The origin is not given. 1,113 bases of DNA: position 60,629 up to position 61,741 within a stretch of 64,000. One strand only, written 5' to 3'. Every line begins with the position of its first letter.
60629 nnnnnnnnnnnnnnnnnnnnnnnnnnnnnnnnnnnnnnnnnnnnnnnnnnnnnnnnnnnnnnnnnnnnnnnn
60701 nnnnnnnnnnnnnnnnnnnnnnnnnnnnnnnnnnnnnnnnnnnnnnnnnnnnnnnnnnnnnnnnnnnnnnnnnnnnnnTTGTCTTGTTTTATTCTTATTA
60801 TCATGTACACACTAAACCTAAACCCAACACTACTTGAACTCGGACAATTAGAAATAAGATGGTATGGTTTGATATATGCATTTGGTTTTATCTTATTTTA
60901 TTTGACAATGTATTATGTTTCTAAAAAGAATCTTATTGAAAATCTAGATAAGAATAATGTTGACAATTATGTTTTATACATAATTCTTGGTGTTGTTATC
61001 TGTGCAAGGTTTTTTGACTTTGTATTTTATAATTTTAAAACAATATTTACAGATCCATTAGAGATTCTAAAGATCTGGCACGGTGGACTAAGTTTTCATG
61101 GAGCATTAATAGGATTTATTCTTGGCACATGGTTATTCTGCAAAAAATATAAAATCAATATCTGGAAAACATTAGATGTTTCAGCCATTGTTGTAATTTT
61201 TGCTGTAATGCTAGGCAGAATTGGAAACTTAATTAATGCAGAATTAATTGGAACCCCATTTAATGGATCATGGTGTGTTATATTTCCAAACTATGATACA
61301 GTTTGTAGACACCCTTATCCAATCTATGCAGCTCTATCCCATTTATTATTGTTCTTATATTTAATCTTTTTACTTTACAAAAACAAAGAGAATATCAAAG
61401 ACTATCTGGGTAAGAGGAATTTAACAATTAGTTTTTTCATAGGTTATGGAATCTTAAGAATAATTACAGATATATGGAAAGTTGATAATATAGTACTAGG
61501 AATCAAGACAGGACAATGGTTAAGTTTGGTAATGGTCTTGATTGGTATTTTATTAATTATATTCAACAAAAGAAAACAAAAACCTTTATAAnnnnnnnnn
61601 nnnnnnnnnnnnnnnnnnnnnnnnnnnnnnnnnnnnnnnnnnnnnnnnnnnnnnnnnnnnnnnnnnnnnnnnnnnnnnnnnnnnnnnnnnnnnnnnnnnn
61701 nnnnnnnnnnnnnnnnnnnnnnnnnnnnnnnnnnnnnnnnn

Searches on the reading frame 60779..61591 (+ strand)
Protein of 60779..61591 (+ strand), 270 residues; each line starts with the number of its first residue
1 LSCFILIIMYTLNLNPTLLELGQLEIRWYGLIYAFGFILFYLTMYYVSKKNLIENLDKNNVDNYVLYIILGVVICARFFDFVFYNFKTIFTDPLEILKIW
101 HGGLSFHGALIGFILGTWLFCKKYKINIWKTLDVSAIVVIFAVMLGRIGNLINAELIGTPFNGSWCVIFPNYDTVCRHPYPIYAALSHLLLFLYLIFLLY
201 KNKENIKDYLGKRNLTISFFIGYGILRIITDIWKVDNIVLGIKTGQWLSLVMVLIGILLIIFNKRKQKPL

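Call 13: find_encoding_contigs(protein=window:60779-61591:+, flank=10000, max_places=6)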
Protein window:60779-61591:+ (270 aa): no gene with exactly this product is on record in the collection.

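Call 14: find_homologous_proteins(query=window:60779-61588:+)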
Query window:60779-61588:+ (270 aa): 1964 proteins with E <= 0.001 among 4019 candidates; the best 120 are listed.
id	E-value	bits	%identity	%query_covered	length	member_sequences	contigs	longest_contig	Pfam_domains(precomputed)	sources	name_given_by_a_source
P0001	7.2e-114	398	67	96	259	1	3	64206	PF01790.24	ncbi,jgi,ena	-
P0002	1.3e-111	391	65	96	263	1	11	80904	PF01790.24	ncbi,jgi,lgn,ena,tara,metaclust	tara:strand:- start:28309 stop:29100 length:792 start_codon:yes stop_codon:yes gene_type:complete|me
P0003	4.7e-107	376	64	89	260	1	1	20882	PF01790.24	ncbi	-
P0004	1.3e-104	368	60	93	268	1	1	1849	PF01790.24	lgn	-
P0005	6.6e-103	362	61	97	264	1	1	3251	PF01790.24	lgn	-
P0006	1.1e-102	361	60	93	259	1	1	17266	PF01790.24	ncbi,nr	ncbi:prolipoprotein diacylglyceryl transferase [Candidatus Woesearchaeota archaeon]|nr:prolipoprotei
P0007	4.6e-100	353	57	96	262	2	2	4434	PF01790.24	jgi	jgi:phosphatidylglycerol:prolipoprotein diacylglycerol transferase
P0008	1.2e-99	351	54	96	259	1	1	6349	PF01790.24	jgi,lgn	jgi:phosphatidylglycerol:prolipoprotein diacylglycerol transferase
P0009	1.9e-98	348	54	96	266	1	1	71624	PF01790.24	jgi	jgi:phosphatidylglycerol---prolipoprotein diacylglyceryl transferase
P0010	7.5e-98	346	59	97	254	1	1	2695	PF01790.24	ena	-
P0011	7.9e-98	345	60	96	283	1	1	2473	PF01790.24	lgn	-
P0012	1.4e-97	345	60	90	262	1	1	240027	PF01790.24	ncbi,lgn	-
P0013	3.3e-97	343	55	96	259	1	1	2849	PF01790.24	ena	-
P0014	8.7e-97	342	58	96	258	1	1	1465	PF01790.24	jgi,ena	-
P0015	5.8e-95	336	54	96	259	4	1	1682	PF01790.24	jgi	jgi:phosphatidylglycerol:prolipoprotein diacylglycerol transferase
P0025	1.9e-87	311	52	96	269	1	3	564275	PF01790.24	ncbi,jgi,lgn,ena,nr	ncbi:prolipoprotein diacylglyceryl transferase [Candidatus Woesearchaeota archaeon]|jgi:phosphatidyl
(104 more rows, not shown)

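Call 15: find_encoding_contigs(protein=P0001, flank=4000, max_places=2)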
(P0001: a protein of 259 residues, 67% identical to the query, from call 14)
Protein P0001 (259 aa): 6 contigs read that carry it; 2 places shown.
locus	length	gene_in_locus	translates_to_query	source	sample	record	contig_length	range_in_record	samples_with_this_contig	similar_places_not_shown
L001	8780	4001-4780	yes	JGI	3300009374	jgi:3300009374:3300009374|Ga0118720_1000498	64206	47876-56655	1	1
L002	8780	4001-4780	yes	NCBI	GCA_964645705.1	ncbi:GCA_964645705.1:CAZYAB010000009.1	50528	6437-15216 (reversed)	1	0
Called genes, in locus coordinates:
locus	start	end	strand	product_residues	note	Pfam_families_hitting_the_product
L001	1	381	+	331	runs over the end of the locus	-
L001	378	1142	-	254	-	PF02616:SMC_ScpA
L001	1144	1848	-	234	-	PF01978:TrmB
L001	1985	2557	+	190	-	-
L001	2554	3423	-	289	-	PF00149:Metallophos, PF14582:Metallophos_3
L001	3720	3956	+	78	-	-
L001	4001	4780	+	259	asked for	PF01790:LGT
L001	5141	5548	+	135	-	PF04893:Yip1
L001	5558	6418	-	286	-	PF02811:PHP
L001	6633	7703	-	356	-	PF00091:Tubulin, PF12327:FtsZ_C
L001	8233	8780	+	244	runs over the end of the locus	PF00590:TP_methylase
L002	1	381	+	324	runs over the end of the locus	-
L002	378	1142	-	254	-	PF02616:SMC_ScpA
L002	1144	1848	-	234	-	PF01978:TrmB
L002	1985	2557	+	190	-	-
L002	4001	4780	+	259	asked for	PF01790:LGT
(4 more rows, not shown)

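Call 16: find_encoding_contigs(protein=P0002, flank=4000, max_places=2)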
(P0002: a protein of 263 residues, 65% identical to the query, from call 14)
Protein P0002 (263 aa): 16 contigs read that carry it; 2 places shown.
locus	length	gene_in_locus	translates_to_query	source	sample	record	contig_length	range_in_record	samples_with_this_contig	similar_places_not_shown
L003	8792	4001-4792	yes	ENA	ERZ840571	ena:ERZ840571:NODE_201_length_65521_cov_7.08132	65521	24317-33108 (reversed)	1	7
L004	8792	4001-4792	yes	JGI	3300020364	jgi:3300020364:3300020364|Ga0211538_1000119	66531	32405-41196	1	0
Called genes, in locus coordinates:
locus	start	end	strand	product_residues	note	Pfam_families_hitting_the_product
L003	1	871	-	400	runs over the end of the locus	PF00091:Tubulin, PF12327:FtsZ_C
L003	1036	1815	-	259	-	PF00254:FKBP_C, PF22199:FKBP26_IF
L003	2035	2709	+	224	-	-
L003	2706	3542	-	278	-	PF02616:SMC_ScpA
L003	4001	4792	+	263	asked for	PF01790:LGT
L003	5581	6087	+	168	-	-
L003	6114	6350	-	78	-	-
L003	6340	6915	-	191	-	-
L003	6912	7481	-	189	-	-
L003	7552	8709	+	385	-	PF04055:Radical_SAM, PF13353:Fer4_12, PF13186:SPASM (weak)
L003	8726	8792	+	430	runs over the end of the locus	PF02310:B12-binding, PF04055:Radical_SAM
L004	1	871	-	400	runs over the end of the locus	PF00091:Tubulin, PF12327:FtsZ_C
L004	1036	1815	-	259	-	PF00254:FKBP_C, PF22199:FKBP26_IF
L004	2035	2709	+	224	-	-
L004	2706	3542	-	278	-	PF02616:SMC_ScpA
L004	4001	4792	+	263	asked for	PF01790:LGT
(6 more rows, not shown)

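Call 17: find_encoding_contigs(protein=P0003, flank=4000, max_places=2)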
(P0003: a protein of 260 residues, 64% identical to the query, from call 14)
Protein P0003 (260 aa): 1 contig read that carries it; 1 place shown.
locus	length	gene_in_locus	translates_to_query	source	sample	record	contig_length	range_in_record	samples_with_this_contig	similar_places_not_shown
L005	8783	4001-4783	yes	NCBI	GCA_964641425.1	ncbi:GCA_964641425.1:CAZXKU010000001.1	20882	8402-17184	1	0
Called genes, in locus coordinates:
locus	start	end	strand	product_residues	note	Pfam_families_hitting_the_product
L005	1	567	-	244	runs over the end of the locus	PF00254:FKBP_C, PF22199:FKBP26_IF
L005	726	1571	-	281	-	PF02616:SMC_ScpA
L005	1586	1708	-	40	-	-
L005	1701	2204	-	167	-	PF01909:NTP_transf_2 (weak), PF18765:Polbeta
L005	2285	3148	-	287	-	PF00149:Metallophos, PF12850:Metallophos_2 (faint), PF14582:Metallophos_3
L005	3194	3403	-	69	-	-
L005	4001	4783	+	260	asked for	PF01790:LGT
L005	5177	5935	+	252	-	PF02535:Zip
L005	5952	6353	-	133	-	PF23477:zf_Tbcl_2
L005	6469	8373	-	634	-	PF00270:DEAD, PF01637:ATPase_2 (weak), PF04851:ResIII, PF22527:DEXQc_Suv3, PF00271:Helicase_C (weak), PF08148:DSHCT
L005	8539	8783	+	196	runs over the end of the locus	PF01909:NTP_transf_2, PF18765:Polbeta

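Call 20: find_encoding_contigs(protein=P0006, flank=3000, max_places=1)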
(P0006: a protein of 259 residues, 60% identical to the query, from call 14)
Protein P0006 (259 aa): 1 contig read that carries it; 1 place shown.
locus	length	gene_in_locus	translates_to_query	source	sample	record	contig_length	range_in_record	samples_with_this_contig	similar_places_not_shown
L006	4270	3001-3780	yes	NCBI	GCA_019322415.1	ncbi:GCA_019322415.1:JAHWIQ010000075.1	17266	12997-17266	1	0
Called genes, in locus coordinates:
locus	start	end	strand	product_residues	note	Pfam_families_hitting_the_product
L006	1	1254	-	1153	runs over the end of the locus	PF07705:CARDB, PF17892:Cadherin_5 (weak), PF17963:Big_9 (weak), PF05048:NosD, PF13229:Beta_helix, PF07705:CARDB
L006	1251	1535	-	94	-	-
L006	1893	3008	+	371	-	-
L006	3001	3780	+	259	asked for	PF01790:LGT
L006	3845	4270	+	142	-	PF13948:DUF4215 (faint)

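Call 21: find_encoding_contigs(protein=P0009, flank=3000, max_places=1)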
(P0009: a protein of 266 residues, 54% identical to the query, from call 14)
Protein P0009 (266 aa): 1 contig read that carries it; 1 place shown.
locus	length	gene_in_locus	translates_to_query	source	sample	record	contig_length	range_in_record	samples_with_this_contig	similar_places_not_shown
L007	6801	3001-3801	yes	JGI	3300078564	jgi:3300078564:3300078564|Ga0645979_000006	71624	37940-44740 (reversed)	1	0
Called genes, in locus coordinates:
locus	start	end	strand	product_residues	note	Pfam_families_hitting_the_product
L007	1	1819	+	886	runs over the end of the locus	PF02629:CoA_binding, PF13380:CoA_binding_2, PF13607:Succ_CoA_lig, PF19045:Ligase_CoA_2, PF13549:ATP-grasp_5, PF13302:Acetyltransf_3 (weak), PF00583:Acetyltransf_1, PF13508:Acetyltransf_7 (weak)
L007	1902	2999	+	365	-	-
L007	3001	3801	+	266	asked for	PF01790:LGT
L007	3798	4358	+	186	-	PF00491:Arginase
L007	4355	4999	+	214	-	PF00702:Hydrolase, PF13419:HAD_2, PF13242:Hydrolase_like (weak)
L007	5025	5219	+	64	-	PF00833:Ribosomal_S17e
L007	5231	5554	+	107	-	PF01918:Alba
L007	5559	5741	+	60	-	-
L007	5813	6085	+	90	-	-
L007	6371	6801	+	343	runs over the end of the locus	PF01368:DHH, PF02272:DHHA1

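Call 22: find_encoding_contigs(protein=P0012, flank=3000, max_places=1)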
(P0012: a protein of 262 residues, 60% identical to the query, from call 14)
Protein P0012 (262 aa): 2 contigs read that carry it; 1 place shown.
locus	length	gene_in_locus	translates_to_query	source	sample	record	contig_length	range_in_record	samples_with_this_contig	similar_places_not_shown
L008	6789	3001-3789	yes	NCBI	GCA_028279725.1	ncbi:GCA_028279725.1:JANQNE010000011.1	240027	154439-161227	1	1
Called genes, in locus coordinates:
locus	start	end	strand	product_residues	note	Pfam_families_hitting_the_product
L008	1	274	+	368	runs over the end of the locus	-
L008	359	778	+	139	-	-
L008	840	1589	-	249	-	PF13482:RNase_H_2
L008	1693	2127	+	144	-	-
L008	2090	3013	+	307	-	PF02435:Glyco_hydro_68 (weak), PF00251:Glyco_hydro_32N, PF04616:Glyco_hydro_43, PF22847:Glyco_hydro_43_rel (faint), PF04616:Glyco_hydro_43 (weak), PF02435:Glyco_hydro_68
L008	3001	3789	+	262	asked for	PF01790:LGT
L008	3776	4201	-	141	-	PF00254:FKBP_C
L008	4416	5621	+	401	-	PF00483:NTP_transferase, PF12804:NTP_transf_3 (weak), PF22640:ManC_GMP_beta-helix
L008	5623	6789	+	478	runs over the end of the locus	PF02878:PGM_PMM_I, PF02879:PGM_PMM_II, PF02880:PGM_PMM_III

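Call 23: find_encoding_contigs(protein=P0025, flank=3000, max_places=1)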
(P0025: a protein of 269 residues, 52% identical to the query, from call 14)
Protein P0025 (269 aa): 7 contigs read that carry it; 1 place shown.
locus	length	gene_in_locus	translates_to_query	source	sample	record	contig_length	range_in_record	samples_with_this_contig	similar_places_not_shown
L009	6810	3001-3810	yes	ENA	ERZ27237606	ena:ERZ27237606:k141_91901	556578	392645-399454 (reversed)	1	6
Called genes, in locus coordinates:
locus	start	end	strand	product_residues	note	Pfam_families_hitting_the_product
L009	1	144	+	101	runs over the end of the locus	PF01780:Ribosomal_L37ae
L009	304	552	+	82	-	-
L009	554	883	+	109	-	PF01920:Prefoldin_2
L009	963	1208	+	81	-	PF03685:UPF0147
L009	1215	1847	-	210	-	PF05552:MS_channel_1st_1, PF00924:MS_channel_2nd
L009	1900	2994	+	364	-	PF00350:Dynamin_N (faint), PF01926:MMR_HSR1, PF02421:FeoB_N, PF16897:MMR_HSR1_Xtn, PF02824:TGS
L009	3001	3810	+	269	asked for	PF01790:LGT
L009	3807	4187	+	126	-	-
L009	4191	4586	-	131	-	-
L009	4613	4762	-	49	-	-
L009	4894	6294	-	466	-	PF02881:SRP54_N, PF00448:SRP54, PF01656:CbiA (weak), PF02978:SRP_SPB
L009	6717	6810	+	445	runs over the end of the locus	PF13304:AAA_21 (faint), PF00005:ABC_tran, PF13732:DrrA1-3_C (weak)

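Call 28: find_encoding_contigs(protein=P0005, flank=3000, max_places=1)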
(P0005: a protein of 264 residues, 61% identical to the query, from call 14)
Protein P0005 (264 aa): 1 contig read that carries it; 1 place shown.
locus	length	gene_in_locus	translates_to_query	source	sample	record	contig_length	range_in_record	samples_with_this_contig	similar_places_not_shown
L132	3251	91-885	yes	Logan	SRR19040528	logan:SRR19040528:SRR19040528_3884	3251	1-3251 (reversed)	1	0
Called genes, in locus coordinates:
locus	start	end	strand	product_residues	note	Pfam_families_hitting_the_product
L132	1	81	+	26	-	?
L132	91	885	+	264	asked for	PF01790:LGT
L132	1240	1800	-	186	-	PF01928:CYTH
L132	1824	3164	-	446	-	PF00474:SSF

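Call 29: find_encoding_contigs(protein=P0007, flank=3000, max_places=2)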
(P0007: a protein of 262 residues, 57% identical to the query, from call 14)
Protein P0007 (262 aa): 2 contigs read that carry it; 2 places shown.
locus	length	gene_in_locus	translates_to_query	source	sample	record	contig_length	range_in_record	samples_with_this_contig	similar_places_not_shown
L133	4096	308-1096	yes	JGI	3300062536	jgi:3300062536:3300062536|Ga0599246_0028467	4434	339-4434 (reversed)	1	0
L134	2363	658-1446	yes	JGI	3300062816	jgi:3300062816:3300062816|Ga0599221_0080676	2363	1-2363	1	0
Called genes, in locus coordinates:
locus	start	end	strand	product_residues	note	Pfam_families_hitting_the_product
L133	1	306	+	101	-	?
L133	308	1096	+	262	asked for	PF01790:LGT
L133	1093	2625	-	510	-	PF02729:OTCace_N, PF00185:OTCace, PF01948:PyrI, PF02748:PyrI_C (weak)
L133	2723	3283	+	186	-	PF00491:Arginase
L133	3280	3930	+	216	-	PF00702:Hydrolase, PF13419:HAD_2, PF13242:Hydrolase_like (weak)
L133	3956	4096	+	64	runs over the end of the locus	PF00833:Ribosomal_S17e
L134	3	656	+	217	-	?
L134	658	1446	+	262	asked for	PF01790:LGT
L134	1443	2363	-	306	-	?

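Call 30: find_encoding_contigs(protein=P0008, flank=3000, max_places=1)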
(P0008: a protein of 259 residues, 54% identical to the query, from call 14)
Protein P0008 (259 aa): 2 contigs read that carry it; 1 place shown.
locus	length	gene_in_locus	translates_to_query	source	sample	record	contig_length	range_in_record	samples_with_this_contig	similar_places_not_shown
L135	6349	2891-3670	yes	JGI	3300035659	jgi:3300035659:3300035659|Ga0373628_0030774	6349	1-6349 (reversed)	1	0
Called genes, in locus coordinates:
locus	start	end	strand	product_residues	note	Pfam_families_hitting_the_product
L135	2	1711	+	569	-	?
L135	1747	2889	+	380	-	-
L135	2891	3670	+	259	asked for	PF01790:LGT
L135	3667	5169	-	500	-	PF02729:OTCace_N, PF00185:OTCace, PF01948:PyrI, PF02748:PyrI_C (weak)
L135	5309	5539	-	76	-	-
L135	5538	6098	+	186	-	PF00491:Arginase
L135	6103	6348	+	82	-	?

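Call 31: find_encoding_contigs(protein=P0010, flank=3000, max_places=1)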
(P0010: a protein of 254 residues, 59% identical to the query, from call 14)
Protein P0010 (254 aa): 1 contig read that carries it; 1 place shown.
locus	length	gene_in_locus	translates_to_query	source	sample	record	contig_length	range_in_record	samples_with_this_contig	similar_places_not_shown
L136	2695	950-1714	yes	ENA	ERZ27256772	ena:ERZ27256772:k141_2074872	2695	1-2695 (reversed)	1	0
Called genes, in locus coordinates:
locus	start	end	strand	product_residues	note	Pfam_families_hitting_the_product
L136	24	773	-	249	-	PF02310:B12-binding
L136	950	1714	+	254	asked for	PF01790:LGT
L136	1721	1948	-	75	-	-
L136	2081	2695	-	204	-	?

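Call 63: search_protein_families(library=pfam, proteins=[window:60779-61588:+], max_evalue=0.01)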
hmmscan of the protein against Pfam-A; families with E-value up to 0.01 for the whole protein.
window:60779-61588:+ (270 aa): 1 family
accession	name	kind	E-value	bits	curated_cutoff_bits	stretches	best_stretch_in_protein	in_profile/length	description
PF01790.23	LGT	-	8.9e-65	218.8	24.9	1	16-261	1-239/240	Prolipoprotein diacylglyceryl transferase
